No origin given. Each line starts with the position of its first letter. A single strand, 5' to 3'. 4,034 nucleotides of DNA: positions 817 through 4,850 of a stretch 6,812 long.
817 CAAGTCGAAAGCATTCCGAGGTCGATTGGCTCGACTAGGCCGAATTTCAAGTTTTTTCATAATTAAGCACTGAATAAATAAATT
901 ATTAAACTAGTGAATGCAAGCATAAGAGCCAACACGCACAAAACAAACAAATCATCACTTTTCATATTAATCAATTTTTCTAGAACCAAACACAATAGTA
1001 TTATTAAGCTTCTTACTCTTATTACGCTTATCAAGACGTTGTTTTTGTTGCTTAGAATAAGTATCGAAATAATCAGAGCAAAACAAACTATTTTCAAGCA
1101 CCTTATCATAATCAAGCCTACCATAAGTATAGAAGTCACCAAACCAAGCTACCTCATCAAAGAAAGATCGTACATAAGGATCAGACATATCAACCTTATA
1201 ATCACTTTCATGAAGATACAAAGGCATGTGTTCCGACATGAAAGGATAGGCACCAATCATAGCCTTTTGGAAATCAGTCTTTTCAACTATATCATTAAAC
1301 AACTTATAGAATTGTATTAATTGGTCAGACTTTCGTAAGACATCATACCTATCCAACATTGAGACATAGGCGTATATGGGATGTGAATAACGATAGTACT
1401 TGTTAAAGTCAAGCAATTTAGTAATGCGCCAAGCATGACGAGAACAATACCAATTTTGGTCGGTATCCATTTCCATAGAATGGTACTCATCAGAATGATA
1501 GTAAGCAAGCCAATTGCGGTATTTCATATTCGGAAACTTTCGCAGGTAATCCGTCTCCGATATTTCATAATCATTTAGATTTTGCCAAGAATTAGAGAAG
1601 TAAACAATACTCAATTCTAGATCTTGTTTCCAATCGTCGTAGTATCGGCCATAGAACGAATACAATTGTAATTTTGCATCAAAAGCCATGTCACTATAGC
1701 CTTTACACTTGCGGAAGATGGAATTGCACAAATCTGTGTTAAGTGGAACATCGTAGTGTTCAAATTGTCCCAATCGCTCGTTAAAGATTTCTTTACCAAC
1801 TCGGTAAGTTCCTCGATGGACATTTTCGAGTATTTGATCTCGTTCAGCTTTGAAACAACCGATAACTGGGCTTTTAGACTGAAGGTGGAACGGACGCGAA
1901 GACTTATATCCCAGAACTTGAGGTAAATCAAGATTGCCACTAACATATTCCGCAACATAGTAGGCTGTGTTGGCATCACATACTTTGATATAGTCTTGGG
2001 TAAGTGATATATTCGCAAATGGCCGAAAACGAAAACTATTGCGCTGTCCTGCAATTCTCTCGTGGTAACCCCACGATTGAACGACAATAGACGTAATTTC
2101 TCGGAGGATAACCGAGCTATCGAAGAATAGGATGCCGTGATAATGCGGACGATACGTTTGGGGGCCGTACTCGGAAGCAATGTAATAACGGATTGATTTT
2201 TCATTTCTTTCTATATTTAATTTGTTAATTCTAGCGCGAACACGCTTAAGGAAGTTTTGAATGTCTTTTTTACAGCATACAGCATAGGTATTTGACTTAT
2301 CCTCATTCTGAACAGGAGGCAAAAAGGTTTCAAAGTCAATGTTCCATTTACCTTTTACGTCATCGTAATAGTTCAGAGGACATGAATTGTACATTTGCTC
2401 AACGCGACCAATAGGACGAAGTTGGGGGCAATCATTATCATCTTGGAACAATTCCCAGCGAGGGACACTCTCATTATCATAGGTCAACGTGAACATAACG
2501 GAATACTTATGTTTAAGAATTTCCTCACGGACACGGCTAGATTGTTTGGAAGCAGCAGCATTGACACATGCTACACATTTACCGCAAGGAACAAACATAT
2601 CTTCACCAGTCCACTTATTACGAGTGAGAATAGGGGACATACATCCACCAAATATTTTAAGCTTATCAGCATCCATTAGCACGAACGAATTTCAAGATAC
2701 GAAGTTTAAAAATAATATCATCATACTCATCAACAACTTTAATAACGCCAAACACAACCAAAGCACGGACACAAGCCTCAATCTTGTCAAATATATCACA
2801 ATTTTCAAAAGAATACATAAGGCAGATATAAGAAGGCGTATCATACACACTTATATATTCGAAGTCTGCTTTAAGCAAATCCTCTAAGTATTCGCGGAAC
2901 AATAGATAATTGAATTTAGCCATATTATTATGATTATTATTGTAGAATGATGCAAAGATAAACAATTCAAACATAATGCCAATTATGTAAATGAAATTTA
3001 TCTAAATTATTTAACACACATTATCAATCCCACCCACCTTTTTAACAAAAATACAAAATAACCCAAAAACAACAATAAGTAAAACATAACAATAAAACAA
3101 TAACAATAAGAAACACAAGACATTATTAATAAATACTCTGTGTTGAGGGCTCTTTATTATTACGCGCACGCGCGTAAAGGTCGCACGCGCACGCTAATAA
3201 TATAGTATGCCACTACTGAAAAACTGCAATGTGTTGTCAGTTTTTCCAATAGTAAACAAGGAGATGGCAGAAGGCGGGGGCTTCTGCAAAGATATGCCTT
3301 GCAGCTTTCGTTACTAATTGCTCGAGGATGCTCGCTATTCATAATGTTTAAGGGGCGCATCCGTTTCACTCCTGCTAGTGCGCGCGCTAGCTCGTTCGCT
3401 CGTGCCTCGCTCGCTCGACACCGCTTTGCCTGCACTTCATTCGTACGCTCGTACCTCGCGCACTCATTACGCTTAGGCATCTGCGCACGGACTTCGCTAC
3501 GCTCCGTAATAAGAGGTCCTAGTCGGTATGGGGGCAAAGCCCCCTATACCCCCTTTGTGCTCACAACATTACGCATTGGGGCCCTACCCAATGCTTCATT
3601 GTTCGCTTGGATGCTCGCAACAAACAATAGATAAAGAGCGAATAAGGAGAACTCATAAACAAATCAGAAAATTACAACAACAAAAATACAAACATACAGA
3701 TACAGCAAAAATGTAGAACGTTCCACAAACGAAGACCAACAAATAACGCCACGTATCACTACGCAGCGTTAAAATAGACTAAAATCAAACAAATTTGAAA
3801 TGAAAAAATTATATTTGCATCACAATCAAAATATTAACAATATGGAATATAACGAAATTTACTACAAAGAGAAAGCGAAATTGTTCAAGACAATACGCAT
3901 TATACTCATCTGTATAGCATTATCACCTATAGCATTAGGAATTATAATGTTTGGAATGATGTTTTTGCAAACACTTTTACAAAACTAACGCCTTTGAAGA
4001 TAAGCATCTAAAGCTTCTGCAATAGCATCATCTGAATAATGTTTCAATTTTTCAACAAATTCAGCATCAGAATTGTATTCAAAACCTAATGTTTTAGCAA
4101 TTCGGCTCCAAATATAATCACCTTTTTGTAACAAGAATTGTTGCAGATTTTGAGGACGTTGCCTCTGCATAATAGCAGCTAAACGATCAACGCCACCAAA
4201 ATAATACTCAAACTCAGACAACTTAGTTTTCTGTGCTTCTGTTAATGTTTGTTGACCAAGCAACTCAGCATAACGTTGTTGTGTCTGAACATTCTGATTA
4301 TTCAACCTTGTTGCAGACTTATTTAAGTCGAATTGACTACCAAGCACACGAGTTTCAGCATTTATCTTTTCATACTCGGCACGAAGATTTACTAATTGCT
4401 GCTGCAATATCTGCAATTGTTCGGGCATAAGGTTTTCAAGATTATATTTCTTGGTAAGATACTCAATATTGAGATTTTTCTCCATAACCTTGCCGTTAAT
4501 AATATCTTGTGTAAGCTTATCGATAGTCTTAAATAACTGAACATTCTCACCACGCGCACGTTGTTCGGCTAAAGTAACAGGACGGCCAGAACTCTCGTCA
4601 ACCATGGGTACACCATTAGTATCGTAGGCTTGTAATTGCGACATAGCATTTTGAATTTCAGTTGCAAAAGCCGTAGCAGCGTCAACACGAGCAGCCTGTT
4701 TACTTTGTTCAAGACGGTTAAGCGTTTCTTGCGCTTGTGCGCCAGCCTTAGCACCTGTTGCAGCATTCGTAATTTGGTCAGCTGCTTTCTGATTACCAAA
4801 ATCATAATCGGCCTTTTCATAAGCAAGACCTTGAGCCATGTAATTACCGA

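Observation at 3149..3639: Discrete ~490-nt GC-rich, hairpin-dense non-coding module inside an otherwise compact microvirus genome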

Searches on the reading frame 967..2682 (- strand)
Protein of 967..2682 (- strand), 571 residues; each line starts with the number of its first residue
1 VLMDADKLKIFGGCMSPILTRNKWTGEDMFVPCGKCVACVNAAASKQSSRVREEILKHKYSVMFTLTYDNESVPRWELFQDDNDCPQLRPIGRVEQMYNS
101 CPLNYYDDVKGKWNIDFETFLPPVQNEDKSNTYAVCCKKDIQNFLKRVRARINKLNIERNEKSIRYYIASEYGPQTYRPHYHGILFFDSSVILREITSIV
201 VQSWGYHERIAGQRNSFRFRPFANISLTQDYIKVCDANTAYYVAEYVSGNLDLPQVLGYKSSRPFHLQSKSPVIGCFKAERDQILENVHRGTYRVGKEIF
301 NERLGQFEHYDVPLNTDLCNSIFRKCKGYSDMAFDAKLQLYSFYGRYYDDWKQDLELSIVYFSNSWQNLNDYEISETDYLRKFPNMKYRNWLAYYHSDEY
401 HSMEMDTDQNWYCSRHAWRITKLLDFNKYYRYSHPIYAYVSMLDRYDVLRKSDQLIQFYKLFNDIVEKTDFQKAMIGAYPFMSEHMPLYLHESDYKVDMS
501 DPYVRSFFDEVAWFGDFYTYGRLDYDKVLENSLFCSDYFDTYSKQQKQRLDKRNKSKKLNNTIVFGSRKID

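Call 8: search_protein_families(library=phrogs, proteins=[window:967-2682:-], max_evalue=0.01)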
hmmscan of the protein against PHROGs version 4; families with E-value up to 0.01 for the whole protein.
window:967-2682:- (571 aa): 2 families
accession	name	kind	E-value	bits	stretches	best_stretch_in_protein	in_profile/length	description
phrog_942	-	DNA, RNA and nucleotide metabolism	7.1e-36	125.6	1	14-453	61-415/501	replication initiation protein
phrog_29197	-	unknown function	3.1e-17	64.1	2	132-193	119-175/187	-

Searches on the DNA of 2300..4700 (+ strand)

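Call 9: search_dna_similar(query=window:3100-3700:+, collection=phages, mode=distant, max_evalue=0.01)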
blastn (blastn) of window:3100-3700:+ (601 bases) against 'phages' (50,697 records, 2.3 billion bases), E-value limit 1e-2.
Records with a match: 13; places in all: 13; records where one place covers at least 80% of the query: 1.
Best place of each record, by identity: 90-95% 4; 80-90% 9.
By first word of the organism name: bajarodmic 6; Microviridae 4; Microvirus 2; Peromfec 1.
By host as written in the record: - 7; Homo sapiens 4; Peromyscus boylii; specimen_voucher: UMNH:Mamm:44823; Tissue Sample Catalog ... 1; porcine 1.
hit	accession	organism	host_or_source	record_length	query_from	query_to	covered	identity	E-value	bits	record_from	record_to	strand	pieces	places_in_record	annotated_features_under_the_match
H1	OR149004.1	Microvirus D_HF5_107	Homo sapiens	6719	1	518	86%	87.3%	3e-175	620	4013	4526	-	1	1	none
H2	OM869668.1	Peromfec virus RodF7_5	Peromyscus boylii; specimen_voucher: ...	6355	395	459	11%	84.8%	4e-9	68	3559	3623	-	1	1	none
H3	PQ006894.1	bajarodmic virus 676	Dipodomys merriami feces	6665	411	461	8%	88.2%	2e-8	66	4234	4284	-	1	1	none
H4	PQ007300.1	bajarodmic virus 1030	Chaetodipus baileyi feces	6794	415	461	8%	89.4%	2e-6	60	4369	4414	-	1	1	none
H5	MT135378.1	Microvirus sp.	porcine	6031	416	461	8%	89.1%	8e-6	58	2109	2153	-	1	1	none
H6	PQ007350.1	bajarodmic virus 1078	Neotoma bryanti feces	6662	415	461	8%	85.7%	1e-3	51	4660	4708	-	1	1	none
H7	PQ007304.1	bajarodmic virus 1034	Chaetodipus arenarius feces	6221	416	459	7%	90.9%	2e-7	63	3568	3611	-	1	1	none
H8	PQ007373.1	bajarodmic virus 1100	Chaetodipus spinatus feces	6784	415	461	8%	85.1%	1e-3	51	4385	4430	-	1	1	none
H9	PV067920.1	Microviridae sp.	Homo sapiens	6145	415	456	7%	92.9%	2e-6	60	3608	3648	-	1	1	none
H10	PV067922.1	Microviridae sp.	Homo sapiens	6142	415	456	7%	92.9%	2e-6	60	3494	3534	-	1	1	none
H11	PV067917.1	Microviridae sp.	Homo sapiens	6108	415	457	7%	86.0%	3e-4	52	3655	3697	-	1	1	none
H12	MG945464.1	Microviridae sp.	human nasopharyngeal swab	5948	415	455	7%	86.0%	4e-3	49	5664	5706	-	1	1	none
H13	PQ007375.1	bajarodmic virus 1102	Chaetodipus spinatus feces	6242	425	461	6%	94.6%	2e-6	59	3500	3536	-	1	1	none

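Call 12: get_annotated_region(hit=H1, flank=1500)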
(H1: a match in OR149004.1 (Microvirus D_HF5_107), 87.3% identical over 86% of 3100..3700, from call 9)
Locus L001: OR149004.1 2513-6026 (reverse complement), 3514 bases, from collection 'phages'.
description: Microvirus D_HF5_107, complete genome.
organism: Microvirus D_HF5_107 (NCBI taxid 3071183)
taxonomy: Viruses; Monodnaviria; Sangervirae; Phixviricota; Malgrandaviricetes; Petitvirales; Microviridae
host: Homo sapiens; source: saliva (passive drool collection); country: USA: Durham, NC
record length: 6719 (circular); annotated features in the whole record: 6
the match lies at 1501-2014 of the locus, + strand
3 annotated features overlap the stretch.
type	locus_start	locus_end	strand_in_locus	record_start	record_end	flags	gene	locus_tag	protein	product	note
CDS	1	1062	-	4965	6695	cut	-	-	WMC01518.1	replication initiator protein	-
CDS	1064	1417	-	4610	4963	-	-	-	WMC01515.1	hypothetical protein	-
CDS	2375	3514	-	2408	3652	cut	-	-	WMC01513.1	DNA pilot protein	-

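Call 13: get_annotated_region(hit=H2, flank=1500)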
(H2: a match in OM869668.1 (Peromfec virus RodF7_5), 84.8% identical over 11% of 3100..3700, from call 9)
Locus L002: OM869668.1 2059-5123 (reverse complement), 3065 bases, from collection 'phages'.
description: Peromfec virus RodF7_5, complete genome.
organism: Peromfec virus RodF7_5 (NCBI taxid 2929354)
taxonomy: Viruses; Monodnaviria; Sangervirae; Phixviricota; Malgrandaviricetes; Petitvirales; Microviridae
host: Peromyscus boylii; specimen_voucher: UMNH:Mamm:44823; Tissue Sample Catalog Number: ASUVTC000568; source: feces; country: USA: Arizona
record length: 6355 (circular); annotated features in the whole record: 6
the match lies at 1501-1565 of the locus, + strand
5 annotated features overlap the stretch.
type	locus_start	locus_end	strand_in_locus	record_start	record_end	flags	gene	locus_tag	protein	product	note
CDS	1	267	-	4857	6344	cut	-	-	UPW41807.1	replication initiator protein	-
CDS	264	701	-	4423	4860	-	-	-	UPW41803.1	hypothetical protein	-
CDS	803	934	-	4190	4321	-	-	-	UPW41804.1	hypothetical protein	-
CDS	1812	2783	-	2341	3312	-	-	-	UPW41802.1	DNA pilot protein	-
CDS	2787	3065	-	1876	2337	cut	-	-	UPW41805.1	internal scaffolding protein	-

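Call 14: get_annotated_region(hit=H3, flank=1500)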
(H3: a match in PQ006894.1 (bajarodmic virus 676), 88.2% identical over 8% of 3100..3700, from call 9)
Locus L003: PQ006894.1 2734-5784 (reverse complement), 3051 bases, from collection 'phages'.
description: Bajarodmic virus 676 isolate BGG_075_2, complete genome.
organism: bajarodmic virus 676 (NCBI taxid 3344045)
taxonomy: Viruses; Monodnaviria; Sangervirae; Phixviricota; Malgrandaviricetes; Petitvirales; Microviridae; Microvirus
host: -; source: Dipodomys merriami feces; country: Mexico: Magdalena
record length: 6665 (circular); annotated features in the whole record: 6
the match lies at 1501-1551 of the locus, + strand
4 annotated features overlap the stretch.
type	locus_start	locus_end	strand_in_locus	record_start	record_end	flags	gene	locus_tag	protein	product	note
CDS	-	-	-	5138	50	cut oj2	-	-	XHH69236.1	replication initiator protein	-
CDS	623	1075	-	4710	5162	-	-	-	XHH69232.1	hypothetical protein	-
CDS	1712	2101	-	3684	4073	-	-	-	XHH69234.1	hypothetical protein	-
CDS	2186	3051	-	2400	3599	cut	-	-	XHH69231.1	DNA pilot protein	-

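Call 21: search_dna_similar(query=window:3149-3639:-, collection=plasmids, mode=distant, max_evalue=0.01)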
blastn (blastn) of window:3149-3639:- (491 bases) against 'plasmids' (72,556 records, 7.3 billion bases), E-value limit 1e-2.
No match.

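Call 22: get_annotated_region(hit=H4, flank=1200)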
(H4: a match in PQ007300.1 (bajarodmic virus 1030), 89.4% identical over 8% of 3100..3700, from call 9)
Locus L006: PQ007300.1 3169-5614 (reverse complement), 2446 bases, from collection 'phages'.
description: Bajarodmic virus 1030 isolate BGG_097_1, complete genome.
organism: bajarodmic virus 1030 (NCBI taxid 3343836)
taxonomy: Viruses; Monodnaviria; Sangervirae; Phixviricota; Malgrandaviricetes; Petitvirales; Microviridae; Microvirus
host: -; source: Chaetodipus baileyi feces; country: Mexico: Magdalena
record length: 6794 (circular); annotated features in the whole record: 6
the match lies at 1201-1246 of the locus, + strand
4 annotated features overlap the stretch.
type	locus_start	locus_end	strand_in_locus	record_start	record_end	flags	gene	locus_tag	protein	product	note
CDS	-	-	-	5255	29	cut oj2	-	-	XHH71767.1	replication initiator protein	-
CDS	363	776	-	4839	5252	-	-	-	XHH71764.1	hypothetical protein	-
CDS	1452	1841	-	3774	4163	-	-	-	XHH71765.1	hypothetical protein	-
CDS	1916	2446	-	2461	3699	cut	-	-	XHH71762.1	DNA pilot protein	-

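Call 23: get_annotated_region(hit=H5, flank=1200)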
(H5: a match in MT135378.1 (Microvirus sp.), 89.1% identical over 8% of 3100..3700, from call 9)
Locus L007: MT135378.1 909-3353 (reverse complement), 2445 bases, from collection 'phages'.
description: UNVERIFIED: Microvirus sp. isolate VIRES_HuN01_2265221, complete genome.
organism: Microvirus sp. (NCBI taxid 2202559)
taxonomy: Viruses; Monodnaviria; Sangervirae; Phixviricota; Malgrandaviricetes; Petitvirales; Microviridae
host: porcine; source: -; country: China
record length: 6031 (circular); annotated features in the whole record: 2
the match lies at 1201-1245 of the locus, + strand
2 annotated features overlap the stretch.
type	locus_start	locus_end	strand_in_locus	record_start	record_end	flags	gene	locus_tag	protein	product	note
CDS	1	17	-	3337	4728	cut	-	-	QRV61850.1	replication initiator protein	-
CDS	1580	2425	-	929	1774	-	-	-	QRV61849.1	minor capsid protein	-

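Call 24: get_annotated_region(hit=H6, flank=1200)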
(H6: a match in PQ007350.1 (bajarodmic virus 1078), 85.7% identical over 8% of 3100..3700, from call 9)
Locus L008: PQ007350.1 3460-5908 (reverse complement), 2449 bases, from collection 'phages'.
description: Bajarodmic virus 1078 isolate BGG_099_7, complete genome.
organism: bajarodmic virus 1078 (NCBI taxid 3343884)
taxonomy: Viruses; Monodnaviria; Sangervirae; Phixviricota; Malgrandaviricetes; Petitvirales; Microviridae; Microvirus
host: -; source: Neotoma bryanti feces; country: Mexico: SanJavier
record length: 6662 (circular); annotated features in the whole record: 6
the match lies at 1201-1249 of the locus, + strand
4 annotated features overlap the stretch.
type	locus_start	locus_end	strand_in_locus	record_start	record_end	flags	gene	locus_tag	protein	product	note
CDS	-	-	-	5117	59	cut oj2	-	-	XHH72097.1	replication initiator protein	-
CDS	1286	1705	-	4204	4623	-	-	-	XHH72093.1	endolysin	-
CDS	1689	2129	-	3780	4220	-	-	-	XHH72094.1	hypothetical protein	-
CDS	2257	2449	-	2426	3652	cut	-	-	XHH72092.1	DNA pilot protein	-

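Call 25: get_annotated_region(hit=H7, flank=1200)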
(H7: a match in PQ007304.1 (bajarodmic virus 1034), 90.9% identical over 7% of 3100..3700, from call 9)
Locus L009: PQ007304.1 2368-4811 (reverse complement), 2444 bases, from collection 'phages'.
description: Bajarodmic virus 1034 isolate BGG_098_2, complete genome.
organism: bajarodmic virus 1034 (NCBI taxid 3343840)
taxonomy: Viruses; Monodnaviria; Sangervirae; Phixviricota; Malgrandaviricetes; Petitvirales; Microviridae; Microvirus
host: -; source: Chaetodipus arenarius feces; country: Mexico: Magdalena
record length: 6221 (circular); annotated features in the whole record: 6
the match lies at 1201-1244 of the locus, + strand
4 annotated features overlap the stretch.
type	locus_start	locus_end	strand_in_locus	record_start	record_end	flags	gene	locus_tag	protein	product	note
CDS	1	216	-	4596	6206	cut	-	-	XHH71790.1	replication initiator protein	-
CDS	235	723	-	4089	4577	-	-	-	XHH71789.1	peptidase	-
CDS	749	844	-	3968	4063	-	-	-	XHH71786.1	hypothetical protein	-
CDS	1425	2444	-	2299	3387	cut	-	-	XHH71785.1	DNA pilot protein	-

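Call 26: get_annotated_region(hit=H9, flank=1200)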
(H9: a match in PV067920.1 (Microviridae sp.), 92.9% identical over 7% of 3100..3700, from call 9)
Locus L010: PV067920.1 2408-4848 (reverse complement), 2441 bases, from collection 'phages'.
description: Microviridae sp. isolate DZY08_k141_19861, complete genome.
organism: Microviridae sp. (NCBI taxid 2202644)
taxonomy: Viruses; Monodnaviria; Sangervirae; Phixviricota; Malgrandaviricetes; Petitvirales; Microviridae
host: Homo sapiens; source: -; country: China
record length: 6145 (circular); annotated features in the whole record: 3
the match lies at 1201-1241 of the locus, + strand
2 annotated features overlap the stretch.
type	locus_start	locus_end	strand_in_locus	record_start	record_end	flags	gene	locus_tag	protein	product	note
CDS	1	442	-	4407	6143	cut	-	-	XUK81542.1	replication associated protein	-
CDS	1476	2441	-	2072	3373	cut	-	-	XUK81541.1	DNA pilot protein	-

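Call 27: get_annotated_region(hit=H12, flank=1200)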
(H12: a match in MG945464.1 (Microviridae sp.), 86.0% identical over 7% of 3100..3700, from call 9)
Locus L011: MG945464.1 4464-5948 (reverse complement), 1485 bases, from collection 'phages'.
description: UNVERIFIED: Microviridae sp. isolate 145-1711, complete genome.
organism: Microviridae sp. (NCBI taxid 2202644)
taxonomy: Viruses; Monodnaviria; Sangervirae; Phixviricota; Malgrandaviricetes; Petitvirales; Microviridae
host: -; source: human nasopharyngeal swab; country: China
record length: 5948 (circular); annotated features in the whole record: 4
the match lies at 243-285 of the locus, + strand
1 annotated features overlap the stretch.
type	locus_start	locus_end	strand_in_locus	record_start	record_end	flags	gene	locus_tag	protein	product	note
misc_feature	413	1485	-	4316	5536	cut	M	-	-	-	similar to M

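Call 68: search_dna_similar(query=window:2300-4700:+, collection=phages, mode=distant, max_evalue=0.00001, max_rows=25)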
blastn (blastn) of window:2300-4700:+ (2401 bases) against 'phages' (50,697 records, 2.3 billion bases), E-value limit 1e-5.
Records with a match: 8; places in all: 8; records where one place covers at least 80% of the query: 0.
Best place of each record, by identity: 90-95% 2; 80-90% 3; 60-80% 3.
By first word of the organism name: bajarodmic 4; Microviridae 2; Microvirus 1; Peromfec 1.
By host as written in the record: - 4; Homo sapiens 3; Peromyscus boylii; specimen_voucher: UMNH:Mamm:44823; Tissue Sample Catalog ... 1.
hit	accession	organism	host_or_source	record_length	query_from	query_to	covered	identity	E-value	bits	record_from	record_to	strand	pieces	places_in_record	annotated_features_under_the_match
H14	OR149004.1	Microvirus D_HF5_107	Homo sapiens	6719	654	2400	57%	76.6%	0e+0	1037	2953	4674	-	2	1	DNA pilot protein | hypothetical protein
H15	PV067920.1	Microviridae sp.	Homo sapiens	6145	105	1256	10%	72.0%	2e-8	128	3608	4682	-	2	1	replication associated protein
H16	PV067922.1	Microviridae sp.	Homo sapiens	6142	105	1256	10%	72.0%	2e-8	128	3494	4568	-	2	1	replication associated protein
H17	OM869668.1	Peromfec virus RodF7_5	Peromyscus boylii; specimen_voucher: ...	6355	1195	1259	3%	84.8%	2e-8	68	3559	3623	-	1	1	none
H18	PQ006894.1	bajarodmic virus 676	Dipodomys merriami feces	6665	1211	1261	2%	88.2%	6e-8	66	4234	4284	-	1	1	none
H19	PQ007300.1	bajarodmic virus 1030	Chaetodipus baileyi feces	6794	1215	1261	2%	89.4%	9e-6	60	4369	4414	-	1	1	none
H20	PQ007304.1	bajarodmic virus 1034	Chaetodipus arenarius feces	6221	1216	1259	2%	90.9%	8e-7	63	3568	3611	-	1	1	none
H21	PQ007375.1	bajarodmic virus 1102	Chaetodipus spinatus feces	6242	1225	1261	2%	94.6%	9e-6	59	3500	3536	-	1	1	none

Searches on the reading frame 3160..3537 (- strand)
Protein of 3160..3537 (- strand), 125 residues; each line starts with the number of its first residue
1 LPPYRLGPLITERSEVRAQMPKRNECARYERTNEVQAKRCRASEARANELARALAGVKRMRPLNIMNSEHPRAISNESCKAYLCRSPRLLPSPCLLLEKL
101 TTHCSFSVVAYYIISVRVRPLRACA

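Call 8: search_protein_families(library=phrogs, proteins=[window:3160-3537:-], max_evalue=0.01)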
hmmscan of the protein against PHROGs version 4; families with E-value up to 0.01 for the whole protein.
window:3160-3537:- (125 aa): 0 families
